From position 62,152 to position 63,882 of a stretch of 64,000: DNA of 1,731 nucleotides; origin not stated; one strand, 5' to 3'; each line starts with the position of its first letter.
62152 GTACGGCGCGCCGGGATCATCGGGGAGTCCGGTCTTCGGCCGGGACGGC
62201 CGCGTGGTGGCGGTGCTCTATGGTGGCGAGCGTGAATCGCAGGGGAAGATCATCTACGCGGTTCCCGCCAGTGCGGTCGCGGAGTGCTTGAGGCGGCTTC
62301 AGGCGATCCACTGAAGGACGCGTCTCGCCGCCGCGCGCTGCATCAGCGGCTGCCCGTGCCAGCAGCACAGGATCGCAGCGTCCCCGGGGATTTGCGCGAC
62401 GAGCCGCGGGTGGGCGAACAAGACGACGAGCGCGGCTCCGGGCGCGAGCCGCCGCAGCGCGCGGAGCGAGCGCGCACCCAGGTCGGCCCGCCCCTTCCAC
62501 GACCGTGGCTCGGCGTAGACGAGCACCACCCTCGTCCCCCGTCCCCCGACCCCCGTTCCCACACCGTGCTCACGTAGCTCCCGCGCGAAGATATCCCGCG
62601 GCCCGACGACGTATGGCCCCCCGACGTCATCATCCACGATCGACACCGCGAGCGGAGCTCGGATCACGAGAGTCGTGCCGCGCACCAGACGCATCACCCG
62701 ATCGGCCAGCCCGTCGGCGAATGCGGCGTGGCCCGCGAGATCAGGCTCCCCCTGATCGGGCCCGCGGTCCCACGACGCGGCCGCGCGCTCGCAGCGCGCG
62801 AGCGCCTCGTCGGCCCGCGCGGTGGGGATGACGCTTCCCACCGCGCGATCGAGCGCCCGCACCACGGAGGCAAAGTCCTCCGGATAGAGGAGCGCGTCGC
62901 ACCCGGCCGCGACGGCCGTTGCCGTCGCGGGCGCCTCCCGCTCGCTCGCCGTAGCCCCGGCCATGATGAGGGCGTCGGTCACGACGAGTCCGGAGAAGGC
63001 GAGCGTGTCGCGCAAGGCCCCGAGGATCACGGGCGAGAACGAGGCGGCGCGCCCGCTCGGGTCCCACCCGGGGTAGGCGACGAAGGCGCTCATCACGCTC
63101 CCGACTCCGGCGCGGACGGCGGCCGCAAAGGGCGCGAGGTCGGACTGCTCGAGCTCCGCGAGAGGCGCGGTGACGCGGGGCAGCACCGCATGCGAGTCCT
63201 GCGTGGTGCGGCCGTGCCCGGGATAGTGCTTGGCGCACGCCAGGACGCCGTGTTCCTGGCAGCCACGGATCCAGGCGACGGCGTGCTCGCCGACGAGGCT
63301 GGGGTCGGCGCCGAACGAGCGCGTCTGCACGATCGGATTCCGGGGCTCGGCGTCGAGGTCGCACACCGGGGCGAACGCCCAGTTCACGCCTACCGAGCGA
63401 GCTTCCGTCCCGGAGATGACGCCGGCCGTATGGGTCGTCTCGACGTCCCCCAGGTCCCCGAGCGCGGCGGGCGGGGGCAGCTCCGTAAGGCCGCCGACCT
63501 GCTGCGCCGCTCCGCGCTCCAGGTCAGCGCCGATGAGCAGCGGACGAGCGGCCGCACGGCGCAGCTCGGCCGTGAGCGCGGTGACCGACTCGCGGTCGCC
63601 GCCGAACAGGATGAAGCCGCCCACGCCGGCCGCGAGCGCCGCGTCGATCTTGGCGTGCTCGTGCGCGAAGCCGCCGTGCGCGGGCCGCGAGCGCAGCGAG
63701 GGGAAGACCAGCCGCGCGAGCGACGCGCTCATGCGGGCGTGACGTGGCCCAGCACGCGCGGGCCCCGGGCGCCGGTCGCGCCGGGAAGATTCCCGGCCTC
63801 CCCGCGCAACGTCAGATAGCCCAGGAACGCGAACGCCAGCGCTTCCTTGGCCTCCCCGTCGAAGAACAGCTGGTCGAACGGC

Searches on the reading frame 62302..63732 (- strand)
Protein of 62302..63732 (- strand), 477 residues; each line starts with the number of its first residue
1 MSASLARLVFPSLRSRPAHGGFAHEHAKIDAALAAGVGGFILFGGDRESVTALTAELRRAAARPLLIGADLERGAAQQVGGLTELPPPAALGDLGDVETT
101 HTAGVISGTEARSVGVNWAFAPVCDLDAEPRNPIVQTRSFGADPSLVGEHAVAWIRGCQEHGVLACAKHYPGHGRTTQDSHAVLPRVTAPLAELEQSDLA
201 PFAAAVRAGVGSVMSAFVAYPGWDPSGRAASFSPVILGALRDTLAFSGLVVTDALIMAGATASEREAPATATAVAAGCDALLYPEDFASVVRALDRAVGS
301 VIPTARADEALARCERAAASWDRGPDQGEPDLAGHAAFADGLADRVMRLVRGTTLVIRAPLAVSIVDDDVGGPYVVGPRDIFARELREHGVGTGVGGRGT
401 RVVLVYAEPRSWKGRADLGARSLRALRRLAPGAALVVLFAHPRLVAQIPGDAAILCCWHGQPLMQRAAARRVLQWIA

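Call 56: find_homologous_proteins(query=window:62302-63732:-, max_evalue=1e-20)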
Query window:62302-63732:- (477 aa): 3614 proteins with E <= 1e-20 among 8000 candidates; the best 120 are listed.
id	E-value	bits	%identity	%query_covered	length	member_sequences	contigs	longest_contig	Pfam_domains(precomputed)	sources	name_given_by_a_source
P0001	9.2e-293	989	96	100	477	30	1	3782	PF00933.28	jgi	-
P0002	8.5e-275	930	89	100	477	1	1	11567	PF00933.28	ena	-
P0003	6.5e-249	845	84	99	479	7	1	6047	PF00933.28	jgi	-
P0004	4.6e-239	812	79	100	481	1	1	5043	PF00933.28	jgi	jgi:beta-glucosidase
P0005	4.3e-238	809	78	100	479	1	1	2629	PF00933.28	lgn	-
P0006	1.1e-237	808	78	99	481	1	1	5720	PF00933.28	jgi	jgi:beta-glucosidase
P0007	1.5e-237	807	78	100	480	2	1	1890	PF00933.28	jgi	jgi:beta-glucosidase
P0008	6.2e-237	805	78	99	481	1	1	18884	PF00933.28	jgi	jgi:beta-glucosidase-like glycosyl hydrolase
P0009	1.8e-236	804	78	99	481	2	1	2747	PF00933.28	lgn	-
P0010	1.2e-234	798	76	99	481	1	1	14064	PF00933.28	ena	-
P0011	1.2e-234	798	78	99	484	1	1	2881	PF00933.28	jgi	jgi:beta-glucosidase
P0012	3.4e-234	796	78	99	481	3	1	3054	PF00933.28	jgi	jgi:beta-glucosidase-like glycosyl hydrolase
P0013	1.1e-233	794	76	99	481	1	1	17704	PF00933.28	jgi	jgi:beta-glucosidase-like glycosyl hydrolase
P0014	1.1e-233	794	77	99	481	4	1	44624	PF00933.28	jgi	jgi:beta-glucosidase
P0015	1.8e-233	794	77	99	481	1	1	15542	PF00933.28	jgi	jgi:beta-glucosidase-like glycosyl hydrolase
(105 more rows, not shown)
